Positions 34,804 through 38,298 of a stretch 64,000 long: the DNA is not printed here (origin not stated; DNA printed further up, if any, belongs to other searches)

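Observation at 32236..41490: Wsp-like alternative chemosensory operon with a hemerythrin-MCP input and a GGDEF output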

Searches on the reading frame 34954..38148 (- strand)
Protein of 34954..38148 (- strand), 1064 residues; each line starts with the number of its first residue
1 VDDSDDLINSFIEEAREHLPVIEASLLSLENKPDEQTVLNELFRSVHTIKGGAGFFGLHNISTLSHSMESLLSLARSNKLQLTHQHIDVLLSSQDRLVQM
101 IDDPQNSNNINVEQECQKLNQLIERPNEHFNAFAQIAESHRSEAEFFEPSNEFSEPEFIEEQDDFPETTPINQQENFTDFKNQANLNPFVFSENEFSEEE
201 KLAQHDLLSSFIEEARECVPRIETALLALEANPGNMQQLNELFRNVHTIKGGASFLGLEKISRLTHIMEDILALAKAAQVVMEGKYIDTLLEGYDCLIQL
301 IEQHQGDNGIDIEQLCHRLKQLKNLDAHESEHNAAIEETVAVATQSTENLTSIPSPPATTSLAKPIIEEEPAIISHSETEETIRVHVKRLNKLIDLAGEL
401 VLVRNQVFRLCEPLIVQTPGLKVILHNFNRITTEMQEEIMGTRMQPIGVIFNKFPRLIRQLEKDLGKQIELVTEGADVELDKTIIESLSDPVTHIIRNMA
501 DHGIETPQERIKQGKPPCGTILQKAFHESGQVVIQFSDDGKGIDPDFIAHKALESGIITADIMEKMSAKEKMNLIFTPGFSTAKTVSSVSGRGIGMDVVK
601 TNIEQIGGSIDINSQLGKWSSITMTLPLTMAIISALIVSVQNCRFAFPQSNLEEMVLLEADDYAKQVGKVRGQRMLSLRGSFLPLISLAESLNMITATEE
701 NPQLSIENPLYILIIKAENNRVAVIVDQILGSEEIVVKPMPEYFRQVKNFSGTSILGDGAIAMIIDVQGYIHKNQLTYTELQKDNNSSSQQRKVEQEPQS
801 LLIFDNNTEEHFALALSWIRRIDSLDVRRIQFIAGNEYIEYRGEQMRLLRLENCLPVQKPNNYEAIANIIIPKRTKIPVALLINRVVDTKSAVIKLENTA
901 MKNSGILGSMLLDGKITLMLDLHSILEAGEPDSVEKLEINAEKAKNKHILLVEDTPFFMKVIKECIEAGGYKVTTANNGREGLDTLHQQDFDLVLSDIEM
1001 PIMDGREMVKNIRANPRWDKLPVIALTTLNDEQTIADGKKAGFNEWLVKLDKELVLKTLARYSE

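Call 3: search_protein_families(library=pfam, proteins=[window:34954-38148:-], max_evalue=0.01)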
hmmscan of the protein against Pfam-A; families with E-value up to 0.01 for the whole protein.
window:34954-38148:- (1064 aa): 6 families
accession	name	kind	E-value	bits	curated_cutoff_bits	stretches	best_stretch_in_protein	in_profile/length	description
PF01627.28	Hpt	-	4.6e-35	120.2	24.6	2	6-100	1-77/84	Hpt domain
PF01584.24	CheW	-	3.1e-30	105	23.5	2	635-772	2-135/138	CheW-like domain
PF00072.30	Response_reg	-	6.1e-23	81.5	30.2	1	949-1050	1-100/111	Response regulator receiver domain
PF02518.31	HATPase_c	-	2.7e-15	57.2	26.4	1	490-629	4-110/111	Histidine kinase-, DNA gyrase B-, and HSP90-like ATPase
PF02895.20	H-kinase_dim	-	4.1e-12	46.8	23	1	381-440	2-66/68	Signal transducing histidine kinase, homodimeric domain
PF23742.1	VBS_C3G9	-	0.0082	16.6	27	0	59-145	9-92/120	C3G9 VBS-like domain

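Call 18: search_protein_families(library=ncbifam, proteins=[window:34954-38148:-], max_evalue=0.001)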
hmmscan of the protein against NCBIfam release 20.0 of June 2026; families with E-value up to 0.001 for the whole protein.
window:34954-38148:- (1064 aa): 96 families (the best 25 are shown)
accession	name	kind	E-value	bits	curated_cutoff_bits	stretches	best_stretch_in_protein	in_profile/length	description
NF041336.1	CheA_Halo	equivalog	1.8e-140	469.7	950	3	374-768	284-664/666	chemotaxis protein CheA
NF007835.0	PRK10547.1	equivalog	1.4e-130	437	793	3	370-769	267-655/670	chemotaxis protein CheA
NF011874.0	PRK15347.1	equivalog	2.5e-21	75.5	852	1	948-1061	692-804/921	two component system sensor kinase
NF008318.0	PRK11107.1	equivalog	2.6e-20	72.1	890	1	924-1063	645-785/920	two-component sensor histidine kinase BarA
NF008302.0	PRK11091.1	equivalog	4.6e-20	71.4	838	1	935-1032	514-614/779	aerobic respiration two-component sensor histidine kinase ArcB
TIGR02956.1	TMAO_torS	equivalog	6.4e-20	70.9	676.5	1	934-1053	688-810/967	TMAO reductase system sensor histidine kinase/response regulator TorS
NF007135.0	PRK09581.1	equivalog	1.2e-18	67.1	474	1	948-1056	4-112/457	PleD family two-component system response regulator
NF038297.2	hybrid_HK_HrmK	equivalog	5.7e-18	64.9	725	1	936-1057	479-602/607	hybrid histidine kinase/response regulator HrmK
NF008099.0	PRK10841.1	equivalog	2.1e-17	62.2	920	1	934-1029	812-905/949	two-component system sensor histidine kinase RcsC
NF007969.0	PRK10693.1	equivalog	4.2e-16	58.9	329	1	945-1049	6-108/337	two-component system response regulator RssB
NF041733.1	resp_reg_CseB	equivalog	1.3e-15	57.4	350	1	948-1056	2-107/228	two-component system response regulator CseB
NF041947.1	LuxQ_Vibrio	equivalog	2.7e-15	55.3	1200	2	934-1057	710-832/843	quorum-sensing autoinducer 2 sensor kinase/phosphatase LuxQ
NF052596.1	RR_EAL_PvrR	equivalog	1.4e-14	53.6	580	1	946-1027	3-82/398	response regulator cyclic di-GMP phosphodiesterase PvrR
NF011695.0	PRK15115.1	equivalog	4.2e-14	52.2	763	1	944-1039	4-98/445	two-component system response regulator GlrR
TIGR01387.1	cztR_silR_copR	subfamily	4.7e-14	52.6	279.2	1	949-1049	1-99/218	heavy metal response regulator transcription factor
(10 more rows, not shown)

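Call 20: find_homologous_proteins(query=window:34954-38148:-)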
Query window:34954-38148:- (1064 aa): 5945 proteins with E <= 0.001 among 8000 candidates; the best 120 are listed.
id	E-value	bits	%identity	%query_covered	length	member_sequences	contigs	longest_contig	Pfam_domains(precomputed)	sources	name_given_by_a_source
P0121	0.0e+0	2346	100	100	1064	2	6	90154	PF02895.21,PF01584.25,PF27543.1,PF02518.32,PF00072.31,PF01627.29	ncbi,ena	-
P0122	0.0e+0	1646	73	100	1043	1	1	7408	PF02895.21,PF01584.25,PF02518.32,PF00072.31,PF01627.29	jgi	jgi:two-component system chemotaxis sensor kinase CheA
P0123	0.0e+0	1628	73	100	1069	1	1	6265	PF02895.21,PF01584.25,PF02518.32,PF00072.31,PF01627.29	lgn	-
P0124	0.0e+0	1620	73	100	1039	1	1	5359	PF02895.21,PF01584.25,PF02518.32,PF00072.31,PF01627.29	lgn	-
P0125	0.0e+0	1620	72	100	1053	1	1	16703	PF02895.21,PF01584.25,PF27543.1,PF02518.32,PF00072.31,PF01627.29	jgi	jgi:two-component system chemotaxis sensor kinase CheA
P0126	0.0e+0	1583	70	100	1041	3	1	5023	PF02895.21,PF01584.25,PF02518.32,PF00072.31,PF01627.29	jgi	-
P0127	0.0e+0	1575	71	100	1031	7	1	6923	PF02895.21,PF01584.25,PF02518.32,PF00072.31,PF01627.29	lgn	-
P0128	0.0e+0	1572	70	100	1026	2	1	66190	PF02895.21,PF01584.25,PF02518.32,PF00072.31,PF01627.29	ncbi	ncbi:MAG: hybrid sensor histidine kinase/response regulator [Methylococcaceae bacterium]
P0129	0.0e+0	1551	69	100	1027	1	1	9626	PF02895.21,PF01584.25,PF02518.32,PF00072.31,PF01627.29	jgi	-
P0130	0.0e+0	1536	68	100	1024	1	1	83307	PF02895.21,PF01584.25,PF27543.1,PF02518.32,PF00072.31,PF01627.29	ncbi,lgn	-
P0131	0.0e+0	1526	68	98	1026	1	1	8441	PF02895.21,PF01584.25,PF02518.32,PF00072.31,PF01627.29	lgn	-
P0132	0.0e+0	1523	68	100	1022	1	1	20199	PF02895.21,PF01584.25,PF02518.32,PF00072.31,PF01627.29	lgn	-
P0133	0.0e+0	1513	68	100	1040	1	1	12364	PF02895.21,PF01584.25,PF27543.1,PF02518.32,PF00072.31,PF01627.29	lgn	-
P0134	0.0e+0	1512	68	100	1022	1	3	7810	PF02895.21,PF01584.25,PF27543.1,PF02518.32,PF00072.31,PF01627.29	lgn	-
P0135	0.0e+0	1484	66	100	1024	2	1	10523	PF02895.21,PF01584.25,PF02518.32,PF00072.31,PF01627.29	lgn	-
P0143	0.0e+0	1321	65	80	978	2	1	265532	PF02895.21,PF01584.25,PF02518.32,PF00072.31,PF01627.29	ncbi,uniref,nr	ncbi:two-component system, chemotaxis family, sensor kinase CheA [Methylomagnum ishizawai]|uniref:Ch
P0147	0.0e+0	1075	62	66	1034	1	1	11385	PF02895.21,PF01584.25,PF02518.32,PF00072.31,PF01627.29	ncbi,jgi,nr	ncbi:MAG: hypothetical protein DRR19_09305 [Candidatus Parabeggiatoa sp. nov. 1]|nr:MAG: hypothetica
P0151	4.6e-285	967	54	69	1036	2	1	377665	PF02895.21,PF01584.25,PF02518.32,PF00072.31,PF01627.29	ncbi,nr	ncbi:MAG: chemotaxis protein CheW [SAR324 cluster bacterium]|nr:chemotaxis protein CheW [SAR324 clus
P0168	2.8e-254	865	50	64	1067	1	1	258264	PF02895.21,PF01584.25,PF02518.32,PF00072.31,PF01627.29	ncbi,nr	ncbi:MAG: chemotaxis protein CheW [bacterium]|nr:chemotaxis protein CheW [bacterium]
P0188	1.1e-206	707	44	64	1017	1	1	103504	PF02895.21,PF01584.25,PF02518.32,PF00072.31,PF01627.29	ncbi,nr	ncbi:MAG: chemotaxis protein CheW [Desulfobacterales bacterium]|nr:chemotaxis protein CheW [Desulfob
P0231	5.3e-187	642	52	30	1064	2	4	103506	PF02895.21,PF01584.25,PF02518.32,PF00072.31,PF01627.29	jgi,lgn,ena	-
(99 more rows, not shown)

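Call 21: find_encoding_contigs(protein=P0121, flank=1000, max_places=3)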
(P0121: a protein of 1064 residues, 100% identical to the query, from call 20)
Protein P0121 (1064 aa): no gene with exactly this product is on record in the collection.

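Call 22: find_encoding_contigs(protein=P0143, flank=10000, max_places=1)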
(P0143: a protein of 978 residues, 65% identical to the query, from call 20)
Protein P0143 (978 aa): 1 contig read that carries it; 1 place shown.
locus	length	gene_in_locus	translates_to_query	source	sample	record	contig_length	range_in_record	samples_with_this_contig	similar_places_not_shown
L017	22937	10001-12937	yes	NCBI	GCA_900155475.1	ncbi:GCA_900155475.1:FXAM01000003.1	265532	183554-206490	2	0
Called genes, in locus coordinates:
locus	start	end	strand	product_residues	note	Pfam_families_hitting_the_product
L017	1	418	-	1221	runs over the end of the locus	PF08447:PAS_3, PF00989:PAS, PF08448:PAS_4, PF13426:PAS_9, PF00989:PAS, PF08448:PAS_4, PF13426:PAS_9, PF08447:PAS_3, +6 more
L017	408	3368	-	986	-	PF01339:CheB_methylest, PF03705:CheR_N, PF01739:CheR, PF08448:PAS_4 (weak), PF13188:PAS_8 (faint), PF13596:PAS_10, PF08448:PAS_4 (weak)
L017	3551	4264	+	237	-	-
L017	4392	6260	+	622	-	PF01590:GAF (weak), PF08448:PAS_4 (weak), PF00158:Sigma54_activat, PF01078:Mg_chelatase (faint), PF14532:Sigma54_activ_2, PF07728:AAA_5, PF25601:AAA_lid_14, PF02954:HTH_8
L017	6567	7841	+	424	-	PF00072:Response_reg, PF00990:GGDEF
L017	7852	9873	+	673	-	PF00015:MCPsignal, PF01814:Hemerythrin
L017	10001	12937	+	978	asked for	PF01627:Hpt, PF02895:H-kinase_dim, PF02518:HATPase_c, PF01584:CheW, PF00072:Response_reg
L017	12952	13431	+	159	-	PF01584:CheW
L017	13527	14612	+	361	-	PF00072:Response_reg, PF01339:CheB_methylest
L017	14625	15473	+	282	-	PF03705:CheR_N, PF01739:CheR, PF13649:Methyltransf_25 (faint)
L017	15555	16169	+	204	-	PF13489:Methyltransf_23, PF08241:Methyltransf_11, PF08242:Methyltransf_12, PF13649:Methyltransf_25, PF13847:Methyltransf_31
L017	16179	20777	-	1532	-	-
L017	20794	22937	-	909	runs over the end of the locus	PF13699:eCIS_core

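Call 23: find_encoding_contigs(protein=P0147, flank=10000, max_places=1)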
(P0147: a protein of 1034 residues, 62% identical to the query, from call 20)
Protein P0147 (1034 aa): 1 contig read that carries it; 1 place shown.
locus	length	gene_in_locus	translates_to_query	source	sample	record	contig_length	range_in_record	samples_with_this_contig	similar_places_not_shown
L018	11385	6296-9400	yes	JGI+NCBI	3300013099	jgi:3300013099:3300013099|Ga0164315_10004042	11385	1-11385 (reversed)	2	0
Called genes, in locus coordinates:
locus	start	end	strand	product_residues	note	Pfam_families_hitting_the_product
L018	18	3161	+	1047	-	PF00873:ACR_tran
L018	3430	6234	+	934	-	PF21623:HK_sensor_dom_bact, PF00672:HAMP, PF00015:MCPsignal, PF01814:Hemerythrin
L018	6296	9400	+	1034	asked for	PF01627:Hpt, PF02895:H-kinase_dim, PF02518:HATPase_c, PF01584:CheW, PF00072:Response_reg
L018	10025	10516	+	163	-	PF01584:CheW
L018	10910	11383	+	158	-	PF00072:Response_reg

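Call 24: find_encoding_contigs(protein=P0151, flank=10000, max_places=1)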
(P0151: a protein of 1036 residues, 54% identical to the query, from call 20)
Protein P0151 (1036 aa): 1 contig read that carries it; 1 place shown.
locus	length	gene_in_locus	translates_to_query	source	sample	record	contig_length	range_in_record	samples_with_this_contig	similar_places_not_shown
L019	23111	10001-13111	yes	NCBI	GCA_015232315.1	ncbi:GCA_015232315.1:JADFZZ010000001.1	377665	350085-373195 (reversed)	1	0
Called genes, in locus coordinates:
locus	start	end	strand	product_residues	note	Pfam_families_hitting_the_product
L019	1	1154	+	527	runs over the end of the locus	PF07228:SpoIIE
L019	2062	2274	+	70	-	-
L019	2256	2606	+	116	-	PF02452:PemK_toxin (weak)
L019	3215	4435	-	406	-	PF07690:MFS_1, PF00083:Sugar_tr, PF07690:MFS_1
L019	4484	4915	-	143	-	PF04238:DUF420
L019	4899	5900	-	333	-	PF02628:COX15-CtaA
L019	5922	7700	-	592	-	PF03600:CitMHS, PF02080:TrkA_C, PF00939:Na_sulph_symp, PF03600:CitMHS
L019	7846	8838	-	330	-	PF02558:ApbA, PF08546:ApbA_C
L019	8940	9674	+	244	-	PF05036:SPOR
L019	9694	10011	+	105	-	PF01740:STAS (weak)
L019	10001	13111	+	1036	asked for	PF01627:Hpt, PF02895:H-kinase_dim, PF02518:HATPase_c, PF01584:CheW, PF00072:Response_reg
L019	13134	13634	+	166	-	PF01584:CheW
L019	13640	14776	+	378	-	PF00072:Response_reg, PF01339:CheB_methylest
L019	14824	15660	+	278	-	PF03705:CheR_N (weak), PF01739:CheR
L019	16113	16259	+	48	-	-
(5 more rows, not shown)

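Call 25: find_encoding_contigs(protein=P0168, flank=10000, max_places=1)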
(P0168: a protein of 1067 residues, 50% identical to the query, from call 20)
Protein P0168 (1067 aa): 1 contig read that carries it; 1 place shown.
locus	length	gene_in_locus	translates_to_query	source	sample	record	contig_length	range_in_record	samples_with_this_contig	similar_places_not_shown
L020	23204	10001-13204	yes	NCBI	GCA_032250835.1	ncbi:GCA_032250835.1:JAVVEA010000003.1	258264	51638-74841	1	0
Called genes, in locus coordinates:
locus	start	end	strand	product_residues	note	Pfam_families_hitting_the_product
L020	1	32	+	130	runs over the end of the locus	PF00411:Ribosomal_S11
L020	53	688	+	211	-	PF00163:Ribosomal_S4, PF01479:S4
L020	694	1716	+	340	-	PF01193:RNA_pol_L, PF01000:RNA_pol_A_bac, PF03118:RNA_pol_A_CTD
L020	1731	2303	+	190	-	PF01196:Ribosomal_L17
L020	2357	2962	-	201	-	-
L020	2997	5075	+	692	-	PF01464:SLT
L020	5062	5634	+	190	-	-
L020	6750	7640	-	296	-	PF00348:polyprenyl_synt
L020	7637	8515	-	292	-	PF17827:PrmC_N, PF05175:MTS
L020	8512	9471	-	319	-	PF04166:PdxA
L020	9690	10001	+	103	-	PF01740:STAS, PF13466:STAS_2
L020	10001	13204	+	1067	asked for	PF01627:Hpt, PF02895:H-kinase_dim, PF02518:HATPase_c, PF01584:CheW, PF00072:Response_reg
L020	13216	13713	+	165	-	PF01584:CheW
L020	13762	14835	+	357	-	PF00072:Response_reg, PF01339:CheB_methylest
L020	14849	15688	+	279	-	PF03705:CheR_N, PF01739:CheR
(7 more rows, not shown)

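Call 26: find_encoding_contigs(protein=P0188, flank=10000, max_places=1)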
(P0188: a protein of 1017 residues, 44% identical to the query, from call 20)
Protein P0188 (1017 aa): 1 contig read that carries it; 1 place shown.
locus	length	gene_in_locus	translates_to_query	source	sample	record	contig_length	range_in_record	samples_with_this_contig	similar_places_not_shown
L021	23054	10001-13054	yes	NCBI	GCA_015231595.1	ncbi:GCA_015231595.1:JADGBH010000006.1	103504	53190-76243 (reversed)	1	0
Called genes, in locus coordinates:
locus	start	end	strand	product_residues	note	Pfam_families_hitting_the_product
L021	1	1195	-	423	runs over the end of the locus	PF01594:AI-2E_transport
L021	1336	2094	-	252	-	PF00205:TPP_enzyme_M (faint), PF02146:SIR2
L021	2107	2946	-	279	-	PF00753:Lactamase_B (weak), PF12706:Lactamase_B_2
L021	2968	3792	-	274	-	PF06325:PrmA, PF02475:TRM5-TYW2_MTfase (weak)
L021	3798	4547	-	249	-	PF01656:CbiA, PF10609:ParA (weak), PF13614:AAA_31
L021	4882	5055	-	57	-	-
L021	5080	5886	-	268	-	PF00561:Abhydrolase_1 (weak)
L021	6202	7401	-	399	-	PF00072:Response_reg, PF00512:HisKA (weak), PF02518:HATPase_c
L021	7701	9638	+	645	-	PF00072:Response_reg, PF07228:SpoIIE, PF13581:HATPase_c_2, PF02518:HATPase_c (faint)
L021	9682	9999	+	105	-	PF01740:STAS (weak)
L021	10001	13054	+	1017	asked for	PF01627:Hpt, PF02895:H-kinase_dim, PF02518:HATPase_c, PF01584:CheW, PF00072:Response_reg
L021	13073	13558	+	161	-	PF01584:CheW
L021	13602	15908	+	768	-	PF06103:DUF948 (faint), PF04108:ATG17_like (faint), PF28544:Helical_needle (faint), PF00672:HAMP, PF00015:MCPsignal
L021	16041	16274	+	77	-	-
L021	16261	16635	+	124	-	PF01850:PIN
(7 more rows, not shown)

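Call 59: list_cluster_members(proteins=[window:34954-38148:-, window:38158-40191:-, window:40213-41490:-, window:41623-42258:-])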
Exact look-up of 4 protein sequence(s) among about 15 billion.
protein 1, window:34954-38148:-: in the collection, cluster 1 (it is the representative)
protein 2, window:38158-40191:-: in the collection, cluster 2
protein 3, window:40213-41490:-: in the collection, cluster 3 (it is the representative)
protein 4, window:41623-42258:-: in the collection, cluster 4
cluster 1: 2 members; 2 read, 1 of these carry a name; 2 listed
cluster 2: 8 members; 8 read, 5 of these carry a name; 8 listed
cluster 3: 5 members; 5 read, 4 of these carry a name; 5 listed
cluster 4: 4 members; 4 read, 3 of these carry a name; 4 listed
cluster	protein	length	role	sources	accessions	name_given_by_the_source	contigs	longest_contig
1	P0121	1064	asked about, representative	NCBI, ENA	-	-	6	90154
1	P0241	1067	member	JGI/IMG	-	two-component system chemotaxis sensor kinase CheA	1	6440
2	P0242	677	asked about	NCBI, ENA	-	-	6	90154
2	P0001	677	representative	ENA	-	-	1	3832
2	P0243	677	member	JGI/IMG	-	hemerythrin-like metal-binding protein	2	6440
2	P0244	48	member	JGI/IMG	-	hypothetical protein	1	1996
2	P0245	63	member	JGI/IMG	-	hemerythrin-like metal-binding protein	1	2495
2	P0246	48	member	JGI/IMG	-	DNA/RNA endonuclease G (NUC1)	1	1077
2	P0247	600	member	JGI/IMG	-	hemerythrin-like metal-binding protein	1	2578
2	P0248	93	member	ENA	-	-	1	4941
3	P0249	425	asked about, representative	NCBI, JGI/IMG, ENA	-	diguanylate cyclase (GGDEF)-like protein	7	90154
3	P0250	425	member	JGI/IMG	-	diguanylate cyclase (GGDEF)-like protein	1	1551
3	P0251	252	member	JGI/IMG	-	PleD family two-component response regulator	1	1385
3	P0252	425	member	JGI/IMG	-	diguanylate cyclase (GGDEF)-like protein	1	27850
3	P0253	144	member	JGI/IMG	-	-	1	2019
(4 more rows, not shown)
